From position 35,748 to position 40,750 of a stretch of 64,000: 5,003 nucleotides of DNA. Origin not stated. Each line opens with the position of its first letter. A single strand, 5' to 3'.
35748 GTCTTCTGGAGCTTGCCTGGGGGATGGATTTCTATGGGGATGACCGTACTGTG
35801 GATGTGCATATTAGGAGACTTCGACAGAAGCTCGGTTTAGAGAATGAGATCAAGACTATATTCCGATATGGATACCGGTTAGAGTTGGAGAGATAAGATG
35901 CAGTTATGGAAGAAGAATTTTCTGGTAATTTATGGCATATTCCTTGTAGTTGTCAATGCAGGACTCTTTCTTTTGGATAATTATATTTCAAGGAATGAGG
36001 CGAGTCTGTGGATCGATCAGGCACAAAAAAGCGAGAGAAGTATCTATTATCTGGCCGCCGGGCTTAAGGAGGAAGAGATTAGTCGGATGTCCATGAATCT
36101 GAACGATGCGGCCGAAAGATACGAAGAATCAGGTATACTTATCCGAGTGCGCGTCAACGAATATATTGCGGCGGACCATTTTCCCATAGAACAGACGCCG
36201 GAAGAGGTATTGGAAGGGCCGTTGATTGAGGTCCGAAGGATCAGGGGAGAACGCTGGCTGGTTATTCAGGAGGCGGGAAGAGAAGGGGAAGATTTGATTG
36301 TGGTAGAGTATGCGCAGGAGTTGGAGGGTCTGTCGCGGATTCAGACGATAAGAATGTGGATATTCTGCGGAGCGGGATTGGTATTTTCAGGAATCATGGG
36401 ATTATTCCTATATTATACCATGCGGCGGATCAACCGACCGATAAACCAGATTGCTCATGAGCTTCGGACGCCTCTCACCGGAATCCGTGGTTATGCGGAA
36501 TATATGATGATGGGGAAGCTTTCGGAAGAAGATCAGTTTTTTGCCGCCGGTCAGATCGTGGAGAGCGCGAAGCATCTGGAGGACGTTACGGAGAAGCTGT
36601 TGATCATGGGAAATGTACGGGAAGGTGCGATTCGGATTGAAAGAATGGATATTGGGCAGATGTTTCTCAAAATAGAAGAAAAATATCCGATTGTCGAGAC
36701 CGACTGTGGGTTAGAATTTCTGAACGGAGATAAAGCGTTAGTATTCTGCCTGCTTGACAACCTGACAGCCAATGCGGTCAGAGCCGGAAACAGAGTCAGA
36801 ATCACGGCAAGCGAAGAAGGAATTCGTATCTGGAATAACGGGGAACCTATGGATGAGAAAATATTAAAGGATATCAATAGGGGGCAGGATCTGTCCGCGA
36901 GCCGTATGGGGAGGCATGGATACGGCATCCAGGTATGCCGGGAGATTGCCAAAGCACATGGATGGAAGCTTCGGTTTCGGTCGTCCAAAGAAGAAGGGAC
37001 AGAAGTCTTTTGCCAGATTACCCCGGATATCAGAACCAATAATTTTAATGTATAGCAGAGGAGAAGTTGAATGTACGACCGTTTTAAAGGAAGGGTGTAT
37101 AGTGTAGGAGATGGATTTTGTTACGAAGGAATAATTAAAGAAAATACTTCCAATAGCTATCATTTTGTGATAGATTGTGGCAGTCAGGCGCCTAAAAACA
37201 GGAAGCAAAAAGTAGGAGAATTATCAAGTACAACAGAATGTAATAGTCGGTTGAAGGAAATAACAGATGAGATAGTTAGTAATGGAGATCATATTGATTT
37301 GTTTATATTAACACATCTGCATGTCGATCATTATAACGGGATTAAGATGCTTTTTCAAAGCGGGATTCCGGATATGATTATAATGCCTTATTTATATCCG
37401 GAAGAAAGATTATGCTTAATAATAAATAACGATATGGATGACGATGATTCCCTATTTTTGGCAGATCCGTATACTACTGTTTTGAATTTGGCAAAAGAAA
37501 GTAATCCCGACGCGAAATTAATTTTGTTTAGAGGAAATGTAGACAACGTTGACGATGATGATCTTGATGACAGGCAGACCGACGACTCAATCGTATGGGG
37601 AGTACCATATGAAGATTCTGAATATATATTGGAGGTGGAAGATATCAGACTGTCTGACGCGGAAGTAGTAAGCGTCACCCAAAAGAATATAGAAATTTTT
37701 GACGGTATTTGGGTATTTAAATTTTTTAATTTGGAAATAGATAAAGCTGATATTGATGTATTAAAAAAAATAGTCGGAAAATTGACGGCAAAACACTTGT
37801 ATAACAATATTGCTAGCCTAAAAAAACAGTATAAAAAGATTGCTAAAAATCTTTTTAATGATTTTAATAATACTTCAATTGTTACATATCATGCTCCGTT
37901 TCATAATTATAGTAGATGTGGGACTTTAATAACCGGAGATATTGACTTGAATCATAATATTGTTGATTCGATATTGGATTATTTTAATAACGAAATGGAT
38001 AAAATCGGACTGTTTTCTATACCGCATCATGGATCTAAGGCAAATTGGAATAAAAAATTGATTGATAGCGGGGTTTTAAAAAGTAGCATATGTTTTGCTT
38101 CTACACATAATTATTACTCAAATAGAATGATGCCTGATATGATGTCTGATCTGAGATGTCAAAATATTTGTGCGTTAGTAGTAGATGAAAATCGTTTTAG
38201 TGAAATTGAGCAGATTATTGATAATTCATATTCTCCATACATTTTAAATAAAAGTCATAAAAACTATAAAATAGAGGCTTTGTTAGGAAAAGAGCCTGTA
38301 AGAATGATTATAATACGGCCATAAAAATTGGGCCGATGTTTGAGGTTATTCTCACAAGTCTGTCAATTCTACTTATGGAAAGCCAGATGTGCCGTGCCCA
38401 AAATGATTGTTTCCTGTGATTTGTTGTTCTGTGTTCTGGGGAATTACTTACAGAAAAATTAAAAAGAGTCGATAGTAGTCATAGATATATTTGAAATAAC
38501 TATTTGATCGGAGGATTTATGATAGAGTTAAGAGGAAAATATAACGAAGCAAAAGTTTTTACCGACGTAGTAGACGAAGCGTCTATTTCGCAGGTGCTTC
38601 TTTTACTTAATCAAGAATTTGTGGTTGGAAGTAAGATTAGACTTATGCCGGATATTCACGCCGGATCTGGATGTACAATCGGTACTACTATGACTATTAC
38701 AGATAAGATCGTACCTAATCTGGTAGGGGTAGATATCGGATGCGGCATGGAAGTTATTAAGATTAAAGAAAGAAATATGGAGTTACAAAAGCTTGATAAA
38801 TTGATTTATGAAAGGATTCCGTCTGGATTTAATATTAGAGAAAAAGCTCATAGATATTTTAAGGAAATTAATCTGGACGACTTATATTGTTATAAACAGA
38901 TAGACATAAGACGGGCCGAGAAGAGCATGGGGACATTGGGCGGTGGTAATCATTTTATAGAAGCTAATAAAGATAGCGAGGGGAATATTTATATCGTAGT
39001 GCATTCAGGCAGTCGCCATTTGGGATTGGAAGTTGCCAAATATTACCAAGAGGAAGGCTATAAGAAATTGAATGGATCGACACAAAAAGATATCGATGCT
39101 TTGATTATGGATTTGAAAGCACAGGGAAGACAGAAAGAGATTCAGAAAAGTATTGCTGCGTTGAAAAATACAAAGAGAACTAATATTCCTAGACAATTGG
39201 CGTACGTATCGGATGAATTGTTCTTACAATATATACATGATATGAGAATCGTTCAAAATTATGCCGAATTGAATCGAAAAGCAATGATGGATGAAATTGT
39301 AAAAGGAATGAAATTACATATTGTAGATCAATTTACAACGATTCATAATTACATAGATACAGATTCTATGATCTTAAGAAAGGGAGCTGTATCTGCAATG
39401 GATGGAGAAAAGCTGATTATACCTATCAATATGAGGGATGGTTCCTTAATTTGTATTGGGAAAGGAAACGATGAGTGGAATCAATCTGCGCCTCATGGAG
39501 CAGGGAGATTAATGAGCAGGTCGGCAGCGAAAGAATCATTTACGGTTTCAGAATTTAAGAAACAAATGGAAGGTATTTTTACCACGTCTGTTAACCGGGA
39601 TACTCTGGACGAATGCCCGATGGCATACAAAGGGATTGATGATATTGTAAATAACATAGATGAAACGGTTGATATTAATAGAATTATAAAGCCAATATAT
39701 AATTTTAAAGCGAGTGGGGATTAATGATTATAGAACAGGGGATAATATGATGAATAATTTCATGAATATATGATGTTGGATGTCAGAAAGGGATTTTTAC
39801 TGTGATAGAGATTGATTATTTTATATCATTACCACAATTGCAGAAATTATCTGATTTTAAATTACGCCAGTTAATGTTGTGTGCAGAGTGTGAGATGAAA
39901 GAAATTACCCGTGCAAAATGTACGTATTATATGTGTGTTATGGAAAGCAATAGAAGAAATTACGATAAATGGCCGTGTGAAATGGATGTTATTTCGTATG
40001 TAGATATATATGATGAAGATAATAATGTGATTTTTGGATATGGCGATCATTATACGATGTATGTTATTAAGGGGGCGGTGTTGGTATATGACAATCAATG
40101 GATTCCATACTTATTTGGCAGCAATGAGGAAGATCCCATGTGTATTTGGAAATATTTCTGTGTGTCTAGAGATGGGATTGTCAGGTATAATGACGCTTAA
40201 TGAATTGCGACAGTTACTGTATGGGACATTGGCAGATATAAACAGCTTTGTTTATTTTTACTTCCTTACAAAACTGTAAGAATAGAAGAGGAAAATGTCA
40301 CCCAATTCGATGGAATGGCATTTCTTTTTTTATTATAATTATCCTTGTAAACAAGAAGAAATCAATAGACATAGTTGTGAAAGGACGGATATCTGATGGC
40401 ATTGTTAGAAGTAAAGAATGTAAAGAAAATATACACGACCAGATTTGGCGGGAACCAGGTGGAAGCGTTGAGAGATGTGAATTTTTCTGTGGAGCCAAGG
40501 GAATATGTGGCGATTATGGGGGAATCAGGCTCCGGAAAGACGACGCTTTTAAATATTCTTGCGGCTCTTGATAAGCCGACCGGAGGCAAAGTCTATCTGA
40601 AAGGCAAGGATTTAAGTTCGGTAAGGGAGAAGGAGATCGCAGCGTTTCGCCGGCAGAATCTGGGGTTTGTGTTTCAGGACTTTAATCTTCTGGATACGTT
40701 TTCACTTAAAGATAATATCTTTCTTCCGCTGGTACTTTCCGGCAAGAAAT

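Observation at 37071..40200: AT-rich island encoding a ComEC-type MBL-fold hydrolase, a catalytically intact RtcB ligase and a Cys-rich small protein: a candidate nucleic-acid cleavage/repair (conflict) module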

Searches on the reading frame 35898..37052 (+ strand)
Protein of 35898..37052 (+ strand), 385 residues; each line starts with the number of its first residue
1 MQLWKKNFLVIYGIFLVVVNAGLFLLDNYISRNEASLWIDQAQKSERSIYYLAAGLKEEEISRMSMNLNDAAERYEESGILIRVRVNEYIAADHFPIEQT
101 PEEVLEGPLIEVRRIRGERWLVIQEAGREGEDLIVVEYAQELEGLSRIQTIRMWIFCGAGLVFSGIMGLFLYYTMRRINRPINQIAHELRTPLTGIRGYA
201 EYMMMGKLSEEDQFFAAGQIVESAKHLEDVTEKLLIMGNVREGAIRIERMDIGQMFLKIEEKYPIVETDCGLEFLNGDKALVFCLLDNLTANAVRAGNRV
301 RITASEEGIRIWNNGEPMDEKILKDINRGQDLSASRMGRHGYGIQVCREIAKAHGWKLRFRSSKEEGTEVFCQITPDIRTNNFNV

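Call 38: find_encoding_contigs(protein=window:35898-37052:+, flank=8000, max_places=6)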
Protein window:35898-37052:+ (385 aa): 20 contigs read that carry it; 5 places shown.
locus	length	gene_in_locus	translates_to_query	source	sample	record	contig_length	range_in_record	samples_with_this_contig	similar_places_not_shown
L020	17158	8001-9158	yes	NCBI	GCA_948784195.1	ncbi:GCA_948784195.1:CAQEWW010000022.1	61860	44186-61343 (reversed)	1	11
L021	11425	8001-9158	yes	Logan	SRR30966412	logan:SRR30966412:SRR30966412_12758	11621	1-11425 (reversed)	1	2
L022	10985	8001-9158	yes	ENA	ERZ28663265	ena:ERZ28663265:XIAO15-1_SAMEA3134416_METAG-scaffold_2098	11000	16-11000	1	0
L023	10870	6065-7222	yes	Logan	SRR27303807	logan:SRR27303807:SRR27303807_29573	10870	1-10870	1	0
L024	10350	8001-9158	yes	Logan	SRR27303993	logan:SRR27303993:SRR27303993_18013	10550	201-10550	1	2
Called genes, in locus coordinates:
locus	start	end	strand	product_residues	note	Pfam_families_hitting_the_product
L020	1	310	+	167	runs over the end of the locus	PF07638:Sigma70_ECF (faint), PF04542:Sigma70_r2, PF08281:Sigma70_r4_2, PF04545:Sigma70_r4 (faint)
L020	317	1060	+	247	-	-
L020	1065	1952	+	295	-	PF00005:ABC_tran, PF13304:AAA_21 (faint)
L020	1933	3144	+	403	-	-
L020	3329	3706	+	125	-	PF01042:Ribonuc_L-PSP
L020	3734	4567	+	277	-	PF01656:CbiA, PF10609:ParA, PF13614:AAA_31 (weak)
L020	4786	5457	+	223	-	PF00072:Response_reg, PF00486:Trans_reg_C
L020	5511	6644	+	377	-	PF02518:HATPase_c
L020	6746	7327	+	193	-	-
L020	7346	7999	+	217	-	PF00072:Response_reg, PF00486:Trans_reg_C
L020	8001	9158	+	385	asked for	PF00512:HisKA, PF02518:HATPase_c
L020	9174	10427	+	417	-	PF00753:Lactamase_B (faint)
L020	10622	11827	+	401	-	PF01139:RtcB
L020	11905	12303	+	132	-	-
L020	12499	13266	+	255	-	PF00005:ABC_tran, PF13304:AAA_21 (faint)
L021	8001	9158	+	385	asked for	PF00512:HisKA, PF02518:HATPase_c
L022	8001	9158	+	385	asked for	PF00512:HisKA, PF02518:HATPase_c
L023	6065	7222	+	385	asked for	PF00512:HisKA, PF02518:HATPase_c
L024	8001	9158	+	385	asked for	PF00512:HisKA, PF02518:HATPase_c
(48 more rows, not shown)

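Call 82: find_homologous_proteins(query=window:35898-37052:+, max_evalue=1e-60)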
Query window:35898-37052:+ (385 aa): 88 proteins with E <= 1e-60 among 4310 candidates.
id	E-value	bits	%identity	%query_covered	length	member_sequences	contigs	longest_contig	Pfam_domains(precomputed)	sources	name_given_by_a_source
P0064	1.2e-251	852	99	100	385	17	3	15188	PF02518.32,PF00512.32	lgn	-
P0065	1.4e-224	763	89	98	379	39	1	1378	PF02518.32,PF00512.32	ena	-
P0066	2.8e-209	713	90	92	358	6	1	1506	PF02518.32,PF00512.32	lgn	-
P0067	3.2e-198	676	81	95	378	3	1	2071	PF02518.32,PF00512.32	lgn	-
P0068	5.6e-197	672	79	97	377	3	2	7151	PF02518.32,PF00512.32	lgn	-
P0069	3.4e-196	670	79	97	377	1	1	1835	PF02518.32,PF00512.32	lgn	-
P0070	1.6e-194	664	79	97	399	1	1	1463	PF02518.32,PF00512.32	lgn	-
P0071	2.7e-188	644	77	97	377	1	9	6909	PF02518.32,PF00512.32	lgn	-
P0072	1.8e-187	641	77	98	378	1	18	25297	PF02518.32,PF00512.32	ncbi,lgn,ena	-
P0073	2.8e-187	640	77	98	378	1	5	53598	PF02518.32,PF00512.32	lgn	-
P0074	8.0e-187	639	76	98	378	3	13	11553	PF02518.32,PF00512.32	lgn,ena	-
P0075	1.0e-186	639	76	97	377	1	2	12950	PF02518.32,PF00512.32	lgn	-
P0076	1.4e-186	638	76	97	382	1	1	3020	PF02518.32,PF00512.32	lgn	-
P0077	2.8e-186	637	76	98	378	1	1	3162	PF02518.32,PF00512.32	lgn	-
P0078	3.6e-186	637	76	98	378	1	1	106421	PF02518.32,PF00512.32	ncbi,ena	-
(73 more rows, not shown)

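Call 83: find_encoding_contigs(protein=P0064, flank=7000, max_places=3)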
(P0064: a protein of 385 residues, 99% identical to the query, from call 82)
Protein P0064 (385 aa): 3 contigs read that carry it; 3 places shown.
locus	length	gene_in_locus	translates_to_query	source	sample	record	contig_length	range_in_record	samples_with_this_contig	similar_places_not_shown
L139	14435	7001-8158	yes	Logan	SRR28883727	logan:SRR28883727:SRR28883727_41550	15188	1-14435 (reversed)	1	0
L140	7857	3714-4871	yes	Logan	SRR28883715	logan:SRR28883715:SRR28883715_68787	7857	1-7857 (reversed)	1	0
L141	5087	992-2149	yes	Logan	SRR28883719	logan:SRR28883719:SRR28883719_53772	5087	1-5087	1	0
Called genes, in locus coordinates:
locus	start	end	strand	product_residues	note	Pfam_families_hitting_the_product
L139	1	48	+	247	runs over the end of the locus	-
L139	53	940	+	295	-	PF00005:ABC_tran, PF13304:AAA_21 (faint)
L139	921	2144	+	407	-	-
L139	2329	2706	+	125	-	PF01042:Ribonuc_L-PSP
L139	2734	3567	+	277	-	PF01656:CbiA, PF10609:ParA, PF13614:AAA_31 (weak)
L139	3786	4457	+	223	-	PF00072:Response_reg, PF00486:Trans_reg_C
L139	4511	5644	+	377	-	PF02518:HATPase_c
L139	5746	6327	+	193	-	-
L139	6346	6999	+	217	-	PF00072:Response_reg, PF00486:Trans_reg_C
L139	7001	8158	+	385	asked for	PF00512:HisKA, PF02518:HATPase_c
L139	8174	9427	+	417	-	PF00753:Lactamase_B (faint)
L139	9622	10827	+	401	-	PF01139:RtcB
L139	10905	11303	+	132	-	-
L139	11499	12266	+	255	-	PF00005:ABC_tran, PF13304:AAA_21 (faint)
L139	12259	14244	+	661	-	PF02687:FtsX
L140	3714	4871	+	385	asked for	PF00512:HisKA, PF02518:HATPase_c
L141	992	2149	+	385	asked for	PF00512:HisKA, PF02518:HATPase_c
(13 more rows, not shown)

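Call 84: find_encoding_contigs(protein=P0078, flank=7000, max_places=2)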
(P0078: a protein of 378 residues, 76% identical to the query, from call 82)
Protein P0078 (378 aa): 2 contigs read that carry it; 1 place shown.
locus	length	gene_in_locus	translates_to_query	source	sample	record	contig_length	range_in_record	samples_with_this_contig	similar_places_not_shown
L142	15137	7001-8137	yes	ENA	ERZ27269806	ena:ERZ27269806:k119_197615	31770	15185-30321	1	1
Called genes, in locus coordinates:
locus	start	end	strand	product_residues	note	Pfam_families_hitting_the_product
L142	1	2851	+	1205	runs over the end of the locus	PF20473:MmeI_Mtase, PF07669:Eco57I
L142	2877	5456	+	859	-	PF01663:Phosphodiest (faint), PF08665:PglZ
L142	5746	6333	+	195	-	-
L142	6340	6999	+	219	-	PF00072:Response_reg, PF00486:Trans_reg_C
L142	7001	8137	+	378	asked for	PF00512:HisKA, PF02518:HATPase_c (weak)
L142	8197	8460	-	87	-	PF01649:Ribosomal_S20p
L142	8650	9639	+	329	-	PF03418:Peptidase_A25, PF06866:DUF1256 (faint)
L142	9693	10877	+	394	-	PF07454:SpoIIP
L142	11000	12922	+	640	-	PF02518:HATPase_c, PF00204:DNA_gyraseB, PF01751:Toprim, PF00986:DNA_gyraseB_C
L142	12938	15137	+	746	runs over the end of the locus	PF00521:DNA_topoisoIV, PF03989:DNA_gyraseA_C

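Call 85: find_encoding_contigs(protein=P0068, flank=7000, max_places=2)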
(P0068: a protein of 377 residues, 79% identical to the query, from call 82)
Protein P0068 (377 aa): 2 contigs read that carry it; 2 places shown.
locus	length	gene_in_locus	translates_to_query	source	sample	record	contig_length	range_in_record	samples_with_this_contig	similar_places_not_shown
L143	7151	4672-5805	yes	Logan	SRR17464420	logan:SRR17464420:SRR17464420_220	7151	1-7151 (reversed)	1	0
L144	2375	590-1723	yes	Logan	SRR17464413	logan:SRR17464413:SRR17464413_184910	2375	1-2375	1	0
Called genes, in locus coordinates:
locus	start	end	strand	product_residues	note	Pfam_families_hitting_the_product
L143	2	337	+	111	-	?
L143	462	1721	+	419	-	PF13173:AAA_14, PF13635:DUF4143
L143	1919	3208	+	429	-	PF13173:AAA_14, PF13635:DUF4143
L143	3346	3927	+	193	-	-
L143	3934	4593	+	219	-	PF00072:Response_reg, PF00486:Trans_reg_C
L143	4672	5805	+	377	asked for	PF00512:HisKA, PF02518:HATPase_c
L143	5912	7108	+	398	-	PF13173:AAA_14, PF13635:DUF4143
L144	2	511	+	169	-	?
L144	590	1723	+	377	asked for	PF00512:HisKA, PF02518:HATPase_c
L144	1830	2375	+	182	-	?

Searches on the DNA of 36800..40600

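Call 94: search_rna_families(source=window, start=36800, end=40600, threshold=evalue, max_evalue=1)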
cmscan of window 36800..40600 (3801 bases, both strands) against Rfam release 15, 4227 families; matches with E-value up to 1: 1.
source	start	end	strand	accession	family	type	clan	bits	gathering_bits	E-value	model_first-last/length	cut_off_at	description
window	37551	37588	+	RF00221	SNORD43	Gene; snRNA; snoRNA; CD-box;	CL00059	20.2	45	0.81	1-64/64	no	Small nucleolar RNA SNORD43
